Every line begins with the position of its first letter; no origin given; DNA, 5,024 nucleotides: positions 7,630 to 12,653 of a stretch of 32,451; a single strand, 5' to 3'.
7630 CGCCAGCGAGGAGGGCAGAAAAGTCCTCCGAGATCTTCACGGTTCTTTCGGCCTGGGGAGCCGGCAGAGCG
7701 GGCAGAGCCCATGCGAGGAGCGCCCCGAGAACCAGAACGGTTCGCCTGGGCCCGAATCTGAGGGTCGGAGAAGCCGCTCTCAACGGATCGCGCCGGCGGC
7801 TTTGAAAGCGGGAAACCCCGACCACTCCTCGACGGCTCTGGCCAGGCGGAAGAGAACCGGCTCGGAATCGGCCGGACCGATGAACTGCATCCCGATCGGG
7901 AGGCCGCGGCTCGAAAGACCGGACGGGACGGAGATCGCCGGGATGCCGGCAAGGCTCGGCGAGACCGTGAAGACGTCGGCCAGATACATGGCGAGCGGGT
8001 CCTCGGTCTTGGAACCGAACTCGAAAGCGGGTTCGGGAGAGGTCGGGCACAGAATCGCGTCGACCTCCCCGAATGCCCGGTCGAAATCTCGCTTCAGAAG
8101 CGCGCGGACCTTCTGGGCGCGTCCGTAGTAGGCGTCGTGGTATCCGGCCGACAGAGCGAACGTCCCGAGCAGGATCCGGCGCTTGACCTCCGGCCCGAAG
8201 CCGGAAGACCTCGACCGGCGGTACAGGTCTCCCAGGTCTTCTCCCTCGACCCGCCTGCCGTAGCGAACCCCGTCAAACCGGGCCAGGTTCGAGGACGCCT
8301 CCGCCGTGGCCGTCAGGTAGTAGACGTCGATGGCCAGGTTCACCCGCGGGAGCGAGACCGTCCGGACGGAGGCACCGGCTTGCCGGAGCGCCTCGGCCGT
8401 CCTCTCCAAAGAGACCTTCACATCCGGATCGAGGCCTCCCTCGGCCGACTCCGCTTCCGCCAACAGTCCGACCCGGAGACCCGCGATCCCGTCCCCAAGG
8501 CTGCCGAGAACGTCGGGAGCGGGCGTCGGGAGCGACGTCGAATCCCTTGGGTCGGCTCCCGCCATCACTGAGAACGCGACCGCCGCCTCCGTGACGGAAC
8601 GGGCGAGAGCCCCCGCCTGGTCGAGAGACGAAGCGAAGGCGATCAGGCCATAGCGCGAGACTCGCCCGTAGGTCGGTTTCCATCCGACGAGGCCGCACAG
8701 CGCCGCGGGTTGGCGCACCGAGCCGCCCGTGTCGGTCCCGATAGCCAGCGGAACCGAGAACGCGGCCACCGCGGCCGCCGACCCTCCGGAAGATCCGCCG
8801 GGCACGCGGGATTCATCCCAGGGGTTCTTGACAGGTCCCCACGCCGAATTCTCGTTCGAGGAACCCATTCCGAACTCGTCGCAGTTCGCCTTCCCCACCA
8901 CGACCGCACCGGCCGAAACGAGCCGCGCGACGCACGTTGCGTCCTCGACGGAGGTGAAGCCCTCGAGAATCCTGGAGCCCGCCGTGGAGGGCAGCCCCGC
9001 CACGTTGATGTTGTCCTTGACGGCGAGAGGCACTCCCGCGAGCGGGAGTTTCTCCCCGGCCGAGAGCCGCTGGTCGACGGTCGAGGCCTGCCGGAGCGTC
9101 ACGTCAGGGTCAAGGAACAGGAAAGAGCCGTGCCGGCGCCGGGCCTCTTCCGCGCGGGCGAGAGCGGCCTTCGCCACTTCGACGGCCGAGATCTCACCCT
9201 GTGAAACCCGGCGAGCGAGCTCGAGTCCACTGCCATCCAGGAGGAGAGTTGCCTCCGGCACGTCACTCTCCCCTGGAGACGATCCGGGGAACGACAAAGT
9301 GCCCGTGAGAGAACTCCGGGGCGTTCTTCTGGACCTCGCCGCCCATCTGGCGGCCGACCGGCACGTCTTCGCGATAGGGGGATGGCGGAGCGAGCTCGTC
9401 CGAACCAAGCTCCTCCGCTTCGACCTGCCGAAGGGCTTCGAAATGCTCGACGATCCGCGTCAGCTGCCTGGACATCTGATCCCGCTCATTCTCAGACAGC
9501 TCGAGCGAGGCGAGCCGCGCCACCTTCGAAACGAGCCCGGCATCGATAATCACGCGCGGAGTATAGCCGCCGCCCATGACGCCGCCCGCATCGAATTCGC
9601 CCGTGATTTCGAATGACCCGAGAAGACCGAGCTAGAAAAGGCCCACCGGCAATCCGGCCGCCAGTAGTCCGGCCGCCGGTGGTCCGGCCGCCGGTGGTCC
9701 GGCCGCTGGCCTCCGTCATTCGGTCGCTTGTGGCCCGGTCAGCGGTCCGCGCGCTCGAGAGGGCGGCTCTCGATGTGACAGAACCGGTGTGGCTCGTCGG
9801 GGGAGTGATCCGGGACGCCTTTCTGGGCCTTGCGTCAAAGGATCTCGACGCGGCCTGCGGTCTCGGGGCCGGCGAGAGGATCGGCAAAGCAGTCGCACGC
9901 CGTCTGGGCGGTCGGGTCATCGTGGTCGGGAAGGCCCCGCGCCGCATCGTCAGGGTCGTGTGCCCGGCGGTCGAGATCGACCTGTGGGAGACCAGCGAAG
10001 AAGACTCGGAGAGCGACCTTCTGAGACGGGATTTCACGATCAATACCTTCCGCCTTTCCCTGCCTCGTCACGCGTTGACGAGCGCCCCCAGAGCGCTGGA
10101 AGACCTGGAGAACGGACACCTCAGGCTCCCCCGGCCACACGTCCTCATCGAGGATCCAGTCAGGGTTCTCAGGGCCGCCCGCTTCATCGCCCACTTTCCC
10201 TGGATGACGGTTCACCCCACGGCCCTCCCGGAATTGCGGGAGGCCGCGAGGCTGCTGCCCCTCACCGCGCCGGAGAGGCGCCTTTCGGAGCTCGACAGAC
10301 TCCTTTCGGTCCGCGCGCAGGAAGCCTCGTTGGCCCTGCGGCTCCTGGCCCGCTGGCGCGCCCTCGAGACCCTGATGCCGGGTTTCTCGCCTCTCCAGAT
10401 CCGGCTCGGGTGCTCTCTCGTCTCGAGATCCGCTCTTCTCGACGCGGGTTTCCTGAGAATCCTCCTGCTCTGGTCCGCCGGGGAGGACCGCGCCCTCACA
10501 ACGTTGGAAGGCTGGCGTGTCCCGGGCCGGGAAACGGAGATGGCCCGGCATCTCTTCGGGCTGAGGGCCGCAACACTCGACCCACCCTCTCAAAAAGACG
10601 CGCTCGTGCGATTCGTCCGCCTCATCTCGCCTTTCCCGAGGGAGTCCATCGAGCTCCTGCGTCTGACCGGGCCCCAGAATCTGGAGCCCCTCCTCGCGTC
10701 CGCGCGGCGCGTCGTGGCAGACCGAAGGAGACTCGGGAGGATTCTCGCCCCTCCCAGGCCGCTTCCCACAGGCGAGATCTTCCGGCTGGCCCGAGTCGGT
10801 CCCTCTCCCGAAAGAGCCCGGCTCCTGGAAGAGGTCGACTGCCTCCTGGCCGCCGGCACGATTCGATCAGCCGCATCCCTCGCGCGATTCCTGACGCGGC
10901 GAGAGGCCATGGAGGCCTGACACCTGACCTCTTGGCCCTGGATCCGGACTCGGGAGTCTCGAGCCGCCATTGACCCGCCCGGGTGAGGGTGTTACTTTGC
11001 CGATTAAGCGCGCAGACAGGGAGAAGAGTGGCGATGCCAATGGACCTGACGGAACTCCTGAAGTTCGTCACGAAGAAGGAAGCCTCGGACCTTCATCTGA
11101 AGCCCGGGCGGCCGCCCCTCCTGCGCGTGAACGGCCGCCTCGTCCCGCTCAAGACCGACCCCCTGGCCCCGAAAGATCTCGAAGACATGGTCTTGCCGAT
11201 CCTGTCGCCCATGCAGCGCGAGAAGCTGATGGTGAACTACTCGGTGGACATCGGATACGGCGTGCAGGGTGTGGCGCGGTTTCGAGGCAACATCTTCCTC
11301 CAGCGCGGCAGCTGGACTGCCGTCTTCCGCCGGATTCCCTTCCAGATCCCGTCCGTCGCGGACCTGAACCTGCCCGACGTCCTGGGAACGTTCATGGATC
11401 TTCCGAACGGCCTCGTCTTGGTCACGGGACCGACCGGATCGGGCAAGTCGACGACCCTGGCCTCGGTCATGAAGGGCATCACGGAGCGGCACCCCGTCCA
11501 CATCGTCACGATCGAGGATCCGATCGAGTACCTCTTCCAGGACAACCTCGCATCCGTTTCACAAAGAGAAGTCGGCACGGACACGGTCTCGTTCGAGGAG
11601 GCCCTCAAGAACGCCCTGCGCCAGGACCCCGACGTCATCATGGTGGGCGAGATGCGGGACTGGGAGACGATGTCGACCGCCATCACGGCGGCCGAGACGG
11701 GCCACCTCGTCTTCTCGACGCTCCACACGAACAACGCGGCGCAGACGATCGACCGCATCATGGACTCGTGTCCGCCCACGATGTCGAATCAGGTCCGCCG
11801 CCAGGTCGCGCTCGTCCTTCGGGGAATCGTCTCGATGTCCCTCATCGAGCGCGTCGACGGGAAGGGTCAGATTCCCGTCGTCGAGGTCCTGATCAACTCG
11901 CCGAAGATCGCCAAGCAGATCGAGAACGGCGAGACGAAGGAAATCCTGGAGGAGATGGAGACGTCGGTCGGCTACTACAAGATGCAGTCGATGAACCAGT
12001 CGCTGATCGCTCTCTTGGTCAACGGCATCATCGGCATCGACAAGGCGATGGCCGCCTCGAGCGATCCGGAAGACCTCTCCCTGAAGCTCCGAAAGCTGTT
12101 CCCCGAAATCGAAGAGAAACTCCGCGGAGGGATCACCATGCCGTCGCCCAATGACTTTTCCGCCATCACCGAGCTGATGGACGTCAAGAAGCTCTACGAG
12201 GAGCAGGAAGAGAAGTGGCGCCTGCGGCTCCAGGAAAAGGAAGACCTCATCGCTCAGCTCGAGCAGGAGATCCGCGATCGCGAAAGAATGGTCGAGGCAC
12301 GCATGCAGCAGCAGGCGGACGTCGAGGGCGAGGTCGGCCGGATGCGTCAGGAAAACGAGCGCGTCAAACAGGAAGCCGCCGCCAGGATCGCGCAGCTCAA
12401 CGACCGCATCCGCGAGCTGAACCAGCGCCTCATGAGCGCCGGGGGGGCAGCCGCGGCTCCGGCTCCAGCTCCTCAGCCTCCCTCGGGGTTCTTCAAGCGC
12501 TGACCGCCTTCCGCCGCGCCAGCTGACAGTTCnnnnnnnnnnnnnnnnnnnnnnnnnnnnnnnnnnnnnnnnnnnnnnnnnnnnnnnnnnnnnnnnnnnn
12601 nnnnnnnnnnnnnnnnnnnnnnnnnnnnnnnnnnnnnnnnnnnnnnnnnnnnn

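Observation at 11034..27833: A ~16.8-kb co-directional gene train: PilT-like ATPase, membrane beta-propeller, secreted VIT-vWA, 2567-aa secreted giant, secreted unknown, and a beta-lactamase-like/SpoIID fusion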

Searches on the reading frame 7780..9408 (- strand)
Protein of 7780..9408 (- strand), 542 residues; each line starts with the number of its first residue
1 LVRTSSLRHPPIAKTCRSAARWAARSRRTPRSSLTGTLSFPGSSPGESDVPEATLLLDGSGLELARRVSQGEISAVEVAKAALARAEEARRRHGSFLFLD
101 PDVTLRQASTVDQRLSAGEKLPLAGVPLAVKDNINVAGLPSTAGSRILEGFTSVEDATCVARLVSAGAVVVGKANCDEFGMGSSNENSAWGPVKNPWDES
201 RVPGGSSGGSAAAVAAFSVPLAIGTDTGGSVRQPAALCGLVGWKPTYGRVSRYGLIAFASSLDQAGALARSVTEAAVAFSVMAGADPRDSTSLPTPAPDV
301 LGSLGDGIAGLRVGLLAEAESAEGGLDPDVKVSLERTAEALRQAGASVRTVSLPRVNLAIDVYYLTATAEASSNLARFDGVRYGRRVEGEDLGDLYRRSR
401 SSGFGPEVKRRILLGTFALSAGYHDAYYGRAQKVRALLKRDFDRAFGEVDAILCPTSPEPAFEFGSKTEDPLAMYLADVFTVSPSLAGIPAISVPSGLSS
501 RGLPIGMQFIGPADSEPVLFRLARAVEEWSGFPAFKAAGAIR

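Call 6: search_protein_families(library=pfam, proteins=[window:7780-9408:-], max_evalue=0.001)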
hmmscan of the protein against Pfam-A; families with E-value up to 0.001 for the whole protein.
window:7780-9408:- (542 aa): 1 family
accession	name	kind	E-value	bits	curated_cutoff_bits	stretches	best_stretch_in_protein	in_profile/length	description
PF01425.27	Amidase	-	1.3e-146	489.7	27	1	77-517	1-442/445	Amidase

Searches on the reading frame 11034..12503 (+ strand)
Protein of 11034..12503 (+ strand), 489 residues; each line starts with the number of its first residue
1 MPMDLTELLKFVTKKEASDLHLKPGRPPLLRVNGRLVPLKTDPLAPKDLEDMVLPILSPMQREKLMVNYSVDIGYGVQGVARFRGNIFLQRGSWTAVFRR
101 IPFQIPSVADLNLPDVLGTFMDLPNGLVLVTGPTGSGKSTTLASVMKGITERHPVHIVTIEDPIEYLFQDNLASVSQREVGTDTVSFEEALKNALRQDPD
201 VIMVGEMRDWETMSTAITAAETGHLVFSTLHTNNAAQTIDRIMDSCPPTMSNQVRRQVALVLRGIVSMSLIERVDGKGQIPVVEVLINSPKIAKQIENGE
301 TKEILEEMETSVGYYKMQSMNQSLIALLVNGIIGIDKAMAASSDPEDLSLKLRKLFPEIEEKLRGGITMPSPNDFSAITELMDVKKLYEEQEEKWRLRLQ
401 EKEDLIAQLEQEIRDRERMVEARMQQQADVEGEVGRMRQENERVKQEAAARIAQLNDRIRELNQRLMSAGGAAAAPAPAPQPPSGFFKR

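Call 4: search_protein_families(library=pfam, proteins=[window:11034-12503:+], max_evalue=0.01)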
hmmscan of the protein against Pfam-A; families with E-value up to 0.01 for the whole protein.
window:11034-12503:+ (489 aa): 11 families
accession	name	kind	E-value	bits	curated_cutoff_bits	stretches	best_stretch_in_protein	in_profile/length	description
PF00437.27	T2SSE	-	2.4e-46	158.5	24.9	1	119-274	136-281/370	Type II/IV secretion system protein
PF13191.12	AAA_16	-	1.6e-05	25.9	32.6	1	126-158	25-61/167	AAA ATPase domain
PF13401.12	AAA_22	-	4.2e-05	24.3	27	1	125-165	5-44/130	AAA domain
PF25199.1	nSTAND_NTPase5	-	0.00036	20.8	34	1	125-175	41-93/145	Novel STAND NTPase 5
PF04851.21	ResIII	-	0.00077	19.8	22.5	0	128-179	26-80/164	Type III restriction enzyme, res subunit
PF13555.12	AAA_29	-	0.0016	18.6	27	1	124-142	21-39/61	P-loop containing region of AAA domain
PF23432.1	DUF7118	-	0.0048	16.6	27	1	369-469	71-174/357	Domain of unknown function (DUF7118)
PF00005.33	ABC_tran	-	0.0055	17.8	25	0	127-218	13-80/137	ABC transporter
PF13476.12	AAA_23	-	0.007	17.4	27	1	122-143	16-37/201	AAA domain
PF23831.1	DUF7201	-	0.0083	16.3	27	0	425-475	59-109/142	Coiled-coil region of unknown function (DUF7201)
PF20720.3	nSTAND3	-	0.0086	16.2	27.2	0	125-164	17-58/155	Novel STAND NTPase 3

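Call 5: search_protein_families(library=ncbifam, proteins=[window:11034-12503:+], max_evalue=0.01)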
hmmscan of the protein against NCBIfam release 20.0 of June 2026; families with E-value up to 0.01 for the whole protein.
window:11034-12503:+ (489 aa): 21 families
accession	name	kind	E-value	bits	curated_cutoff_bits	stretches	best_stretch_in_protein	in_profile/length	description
TIGR01420.1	pilT_fam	subfamily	7.6e-122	406.8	319.1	1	5-347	2-343/343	PilT/PilU family type 4a pilus ATPase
TIGR02525.1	plasmid_TraJ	equivalog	5.5e-47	160.5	368.3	1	4-334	11-359/372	plasmid transfer ATPase TraJ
TIGR02524.1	dot_icm_DotB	equivalog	9.1e-43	146.8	463.3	1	2-333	3-345/358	Dot/Icm type IV secretion system ATPase DotB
TIGR02538.1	type_IV_pilB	equivalog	4.7e-42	144.3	675.65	1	121-244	312-431/564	type IV-A pilus assembly ATPase PilB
TIGR02533.1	type_II_gspE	equivalog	9.6e-41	139.9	630.25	1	118-244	236-358/486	type II secretion system ATPase GspE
NF053534.1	T4PilAsmATPsTfpB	equivalog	2.3e-38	132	850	1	121-244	332-451/584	type IV pilus assembly ATPase TfpB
NF041000.1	ATPase_ComGA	equivalog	9e-37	126.5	300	1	120-245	123-245/267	competence type IV pilus ATPase ComGA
NF007755.0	PRK10436.1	equivalog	2.2e-36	125.5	617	1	120-243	214-333/465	type II secretion system protein GspE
NF058587.1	archaellum_moto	equivalog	2.8e-18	66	550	1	128-244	278-395/527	archaellum flagellar ATPase motor FlaI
TIGR02788.1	VirB11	equivalog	2.8e-15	56.2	249.95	1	128-244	147-264/308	P-type DNA transfer ATPase VirB11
TIGR02782.1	TrbB_P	equivalog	4.2e-15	55.8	304.55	1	128-257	139-266/303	P-type conjugative transfer ATPase TrbB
TIGR03819.1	heli_sec_ATPase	hypoth_equivalog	1e-12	48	373.15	1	128-242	181-297/340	TadA family conjugal transfer-associated ATPase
NF010407.0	PRK13833.1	subfamily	1.9e-12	47.2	499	1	128-268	147-285/323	conjugal transfer protein TrbB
NF010469.0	PRK13894.1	subfamily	1e-11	44.7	508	1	128-243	152-265/320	conjugal transfer ATPase TrbB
NF053672.1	bindosome_BasE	exception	3.2e-11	42.6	1000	1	129-261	274-407/512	bindosome assembly system ATPase subunit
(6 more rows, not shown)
